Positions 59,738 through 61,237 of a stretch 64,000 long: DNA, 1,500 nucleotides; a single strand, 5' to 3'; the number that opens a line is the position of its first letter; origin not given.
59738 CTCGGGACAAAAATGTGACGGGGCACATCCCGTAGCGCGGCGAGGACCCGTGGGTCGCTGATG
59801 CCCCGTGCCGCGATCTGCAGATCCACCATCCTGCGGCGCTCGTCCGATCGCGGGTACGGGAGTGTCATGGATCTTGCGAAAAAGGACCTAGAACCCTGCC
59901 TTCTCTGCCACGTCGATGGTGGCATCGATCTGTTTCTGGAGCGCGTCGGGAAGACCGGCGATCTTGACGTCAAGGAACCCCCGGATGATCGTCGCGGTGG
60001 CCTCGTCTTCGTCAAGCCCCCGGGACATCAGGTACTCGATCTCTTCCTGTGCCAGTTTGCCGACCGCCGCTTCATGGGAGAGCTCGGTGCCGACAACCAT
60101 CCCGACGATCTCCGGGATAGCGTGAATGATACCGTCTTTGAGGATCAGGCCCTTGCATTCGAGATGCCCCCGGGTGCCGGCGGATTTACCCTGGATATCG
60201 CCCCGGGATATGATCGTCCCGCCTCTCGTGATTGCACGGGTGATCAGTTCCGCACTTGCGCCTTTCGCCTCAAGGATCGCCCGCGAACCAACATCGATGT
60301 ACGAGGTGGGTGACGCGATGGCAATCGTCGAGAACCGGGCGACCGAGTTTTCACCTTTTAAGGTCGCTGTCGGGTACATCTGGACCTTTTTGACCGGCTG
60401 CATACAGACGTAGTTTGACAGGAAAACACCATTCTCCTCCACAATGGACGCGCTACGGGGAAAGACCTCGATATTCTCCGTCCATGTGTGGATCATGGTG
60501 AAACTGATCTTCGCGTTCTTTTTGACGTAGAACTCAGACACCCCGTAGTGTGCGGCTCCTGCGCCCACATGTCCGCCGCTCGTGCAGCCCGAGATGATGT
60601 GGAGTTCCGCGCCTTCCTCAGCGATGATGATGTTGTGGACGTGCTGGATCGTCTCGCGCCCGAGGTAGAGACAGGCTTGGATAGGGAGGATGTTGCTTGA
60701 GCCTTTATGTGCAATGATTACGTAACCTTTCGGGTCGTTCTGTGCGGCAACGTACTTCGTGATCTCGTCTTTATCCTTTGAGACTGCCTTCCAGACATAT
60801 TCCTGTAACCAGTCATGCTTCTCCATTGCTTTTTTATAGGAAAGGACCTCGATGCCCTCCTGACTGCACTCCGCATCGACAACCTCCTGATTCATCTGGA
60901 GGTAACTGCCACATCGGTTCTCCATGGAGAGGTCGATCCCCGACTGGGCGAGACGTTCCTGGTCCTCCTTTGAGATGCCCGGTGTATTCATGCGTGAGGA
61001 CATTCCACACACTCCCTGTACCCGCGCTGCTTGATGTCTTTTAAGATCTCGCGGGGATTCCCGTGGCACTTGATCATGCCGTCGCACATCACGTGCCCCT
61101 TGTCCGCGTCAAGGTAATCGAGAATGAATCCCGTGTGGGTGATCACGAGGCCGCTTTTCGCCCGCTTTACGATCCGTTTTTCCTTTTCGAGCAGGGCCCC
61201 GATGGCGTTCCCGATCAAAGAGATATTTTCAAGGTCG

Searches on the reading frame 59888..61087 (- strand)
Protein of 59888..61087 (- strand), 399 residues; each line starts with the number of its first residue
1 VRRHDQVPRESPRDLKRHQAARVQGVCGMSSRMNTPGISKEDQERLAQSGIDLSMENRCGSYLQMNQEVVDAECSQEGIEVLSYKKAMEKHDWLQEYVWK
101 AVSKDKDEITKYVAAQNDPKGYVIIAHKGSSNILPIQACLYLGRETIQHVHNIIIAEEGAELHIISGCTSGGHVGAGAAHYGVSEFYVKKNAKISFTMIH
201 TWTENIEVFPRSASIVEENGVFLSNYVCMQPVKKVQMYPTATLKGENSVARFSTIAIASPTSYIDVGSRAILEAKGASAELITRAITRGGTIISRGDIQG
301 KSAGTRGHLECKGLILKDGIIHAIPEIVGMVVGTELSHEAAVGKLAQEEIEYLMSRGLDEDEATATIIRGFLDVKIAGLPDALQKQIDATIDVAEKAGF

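Call 53: search_protein_families(library=pfam, proteins=[window:59888-61087:-])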
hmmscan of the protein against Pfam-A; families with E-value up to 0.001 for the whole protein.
window:59888-61087:- (399 aa): 1 family
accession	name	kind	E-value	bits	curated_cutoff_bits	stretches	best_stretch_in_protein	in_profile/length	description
PF01458.23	SUFBD_core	-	2.9e-38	132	27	1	144-371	6-232/232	SUF system FeS cluster assembly, SufBD core domain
